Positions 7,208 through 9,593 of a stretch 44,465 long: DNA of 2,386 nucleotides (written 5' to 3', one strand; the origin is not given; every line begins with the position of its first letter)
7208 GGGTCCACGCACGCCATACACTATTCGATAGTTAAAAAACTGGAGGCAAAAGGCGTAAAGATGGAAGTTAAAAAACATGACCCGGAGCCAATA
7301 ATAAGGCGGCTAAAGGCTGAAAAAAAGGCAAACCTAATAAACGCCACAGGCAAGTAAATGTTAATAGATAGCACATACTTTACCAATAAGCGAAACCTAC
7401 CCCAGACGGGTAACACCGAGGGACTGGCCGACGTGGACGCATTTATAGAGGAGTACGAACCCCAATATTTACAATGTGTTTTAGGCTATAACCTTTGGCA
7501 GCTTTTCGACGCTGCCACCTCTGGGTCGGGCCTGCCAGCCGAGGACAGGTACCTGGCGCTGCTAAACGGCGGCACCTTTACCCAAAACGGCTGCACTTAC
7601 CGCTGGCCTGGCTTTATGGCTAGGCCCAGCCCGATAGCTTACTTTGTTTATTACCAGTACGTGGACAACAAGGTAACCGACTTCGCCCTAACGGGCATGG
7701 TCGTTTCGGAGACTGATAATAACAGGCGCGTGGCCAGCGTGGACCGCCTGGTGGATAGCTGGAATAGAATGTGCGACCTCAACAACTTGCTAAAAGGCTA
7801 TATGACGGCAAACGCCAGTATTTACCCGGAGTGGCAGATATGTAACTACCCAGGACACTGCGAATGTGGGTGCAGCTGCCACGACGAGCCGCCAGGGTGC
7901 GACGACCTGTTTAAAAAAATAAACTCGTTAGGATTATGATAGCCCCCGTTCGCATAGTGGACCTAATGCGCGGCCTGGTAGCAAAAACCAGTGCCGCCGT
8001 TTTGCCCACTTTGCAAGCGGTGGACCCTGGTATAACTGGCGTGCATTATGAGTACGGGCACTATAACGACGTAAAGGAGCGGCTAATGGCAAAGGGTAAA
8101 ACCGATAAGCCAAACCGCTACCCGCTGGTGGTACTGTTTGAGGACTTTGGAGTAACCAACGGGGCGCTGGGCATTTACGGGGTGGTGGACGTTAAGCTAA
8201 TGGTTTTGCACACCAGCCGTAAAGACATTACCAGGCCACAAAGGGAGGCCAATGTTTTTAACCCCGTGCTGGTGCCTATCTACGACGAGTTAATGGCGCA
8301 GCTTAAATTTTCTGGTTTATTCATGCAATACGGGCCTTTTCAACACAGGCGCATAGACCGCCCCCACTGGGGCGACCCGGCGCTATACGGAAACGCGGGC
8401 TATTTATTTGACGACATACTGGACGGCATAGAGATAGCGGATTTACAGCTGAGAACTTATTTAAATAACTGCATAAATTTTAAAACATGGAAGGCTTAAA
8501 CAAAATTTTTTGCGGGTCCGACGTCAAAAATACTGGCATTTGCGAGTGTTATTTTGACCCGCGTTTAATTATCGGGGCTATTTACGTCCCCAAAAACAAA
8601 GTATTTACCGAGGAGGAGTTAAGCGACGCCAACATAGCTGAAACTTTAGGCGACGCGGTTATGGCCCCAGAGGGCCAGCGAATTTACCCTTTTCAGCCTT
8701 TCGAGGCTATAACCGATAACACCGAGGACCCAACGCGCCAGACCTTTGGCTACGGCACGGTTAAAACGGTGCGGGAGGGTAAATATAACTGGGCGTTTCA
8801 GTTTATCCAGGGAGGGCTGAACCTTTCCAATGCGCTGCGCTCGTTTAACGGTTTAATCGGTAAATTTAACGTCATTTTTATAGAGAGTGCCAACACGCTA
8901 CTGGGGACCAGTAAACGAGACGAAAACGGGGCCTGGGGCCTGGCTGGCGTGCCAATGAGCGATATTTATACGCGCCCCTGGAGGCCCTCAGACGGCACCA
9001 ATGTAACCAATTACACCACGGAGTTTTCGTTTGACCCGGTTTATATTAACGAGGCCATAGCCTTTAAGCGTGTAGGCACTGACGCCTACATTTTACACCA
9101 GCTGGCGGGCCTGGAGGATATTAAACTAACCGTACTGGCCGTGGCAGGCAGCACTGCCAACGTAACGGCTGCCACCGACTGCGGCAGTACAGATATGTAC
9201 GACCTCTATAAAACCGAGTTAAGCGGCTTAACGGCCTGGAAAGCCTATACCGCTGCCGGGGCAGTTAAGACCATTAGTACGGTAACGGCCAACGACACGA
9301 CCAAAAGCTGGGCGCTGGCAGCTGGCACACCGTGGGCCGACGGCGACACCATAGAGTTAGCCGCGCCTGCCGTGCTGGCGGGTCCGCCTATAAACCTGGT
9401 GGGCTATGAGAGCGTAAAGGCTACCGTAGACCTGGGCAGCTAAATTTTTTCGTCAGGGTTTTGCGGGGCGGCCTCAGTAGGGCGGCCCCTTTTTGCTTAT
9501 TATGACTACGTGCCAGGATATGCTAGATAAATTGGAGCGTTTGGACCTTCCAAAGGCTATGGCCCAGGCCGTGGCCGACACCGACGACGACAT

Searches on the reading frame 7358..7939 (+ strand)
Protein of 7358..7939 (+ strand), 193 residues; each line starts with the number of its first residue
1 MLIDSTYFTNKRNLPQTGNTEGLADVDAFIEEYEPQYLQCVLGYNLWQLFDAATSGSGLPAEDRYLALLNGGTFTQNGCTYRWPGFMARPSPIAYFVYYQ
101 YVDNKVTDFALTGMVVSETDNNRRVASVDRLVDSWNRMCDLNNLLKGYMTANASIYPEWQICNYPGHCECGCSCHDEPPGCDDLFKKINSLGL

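Call 43: search_protein_families(library=phrogs, proteins=[window:7358-7939:+], max_evalue=0.001)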
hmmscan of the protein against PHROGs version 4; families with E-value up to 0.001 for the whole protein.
window:7358-7939:+ (193 aa): 1 family
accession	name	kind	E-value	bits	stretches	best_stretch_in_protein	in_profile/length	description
phrog_26639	-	unknown function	0.00069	20.6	0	91-152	98-158/180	-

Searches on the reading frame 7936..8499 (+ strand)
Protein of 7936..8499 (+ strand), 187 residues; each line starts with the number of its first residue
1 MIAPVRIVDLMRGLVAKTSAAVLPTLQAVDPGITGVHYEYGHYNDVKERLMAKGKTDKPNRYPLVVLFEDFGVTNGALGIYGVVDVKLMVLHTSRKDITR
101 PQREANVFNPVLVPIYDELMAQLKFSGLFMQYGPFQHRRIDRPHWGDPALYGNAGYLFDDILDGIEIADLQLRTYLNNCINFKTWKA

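Call 43: search_protein_families(library=phrogs, proteins=[window:7936-8499:+], max_evalue=0.001)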
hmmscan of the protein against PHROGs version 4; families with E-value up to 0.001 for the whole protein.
window:7936-8499:+ (187 aa): 1 family
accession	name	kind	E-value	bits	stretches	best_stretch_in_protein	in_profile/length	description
phrog_23418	-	unknown function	0.00055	20.7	1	40-179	44-187/190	-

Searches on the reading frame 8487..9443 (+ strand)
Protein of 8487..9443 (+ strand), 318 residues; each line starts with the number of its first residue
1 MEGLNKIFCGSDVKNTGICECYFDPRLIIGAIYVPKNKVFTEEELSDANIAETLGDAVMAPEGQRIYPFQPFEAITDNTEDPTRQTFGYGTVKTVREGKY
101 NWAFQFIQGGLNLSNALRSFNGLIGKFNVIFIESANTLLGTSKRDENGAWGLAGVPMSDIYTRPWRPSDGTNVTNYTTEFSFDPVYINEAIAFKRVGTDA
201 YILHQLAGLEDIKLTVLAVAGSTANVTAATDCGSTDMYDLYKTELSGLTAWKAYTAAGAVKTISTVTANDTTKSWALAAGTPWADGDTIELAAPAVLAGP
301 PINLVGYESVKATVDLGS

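Call 18: search_protein_families(library=pfam, proteins=[window:8487-9443:+], max_evalue=0.01)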
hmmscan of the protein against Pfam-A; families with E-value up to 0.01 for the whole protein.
window:8487-9443:+ (318 aa): 0 families

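Call 43: search_protein_families(library=phrogs, proteins=[window:8487-9443:+], max_evalue=0.001)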
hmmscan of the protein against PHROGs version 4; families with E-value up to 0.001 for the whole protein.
window:8487-9443:+ (318 aa): 2 families
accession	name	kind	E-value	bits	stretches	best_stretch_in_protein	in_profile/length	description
phrog_24272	-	unknown function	1.5e-06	28.5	1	9-213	7-199/279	-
phrog_31902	-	unknown function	0.00033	21.1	1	73-147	72-144/307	-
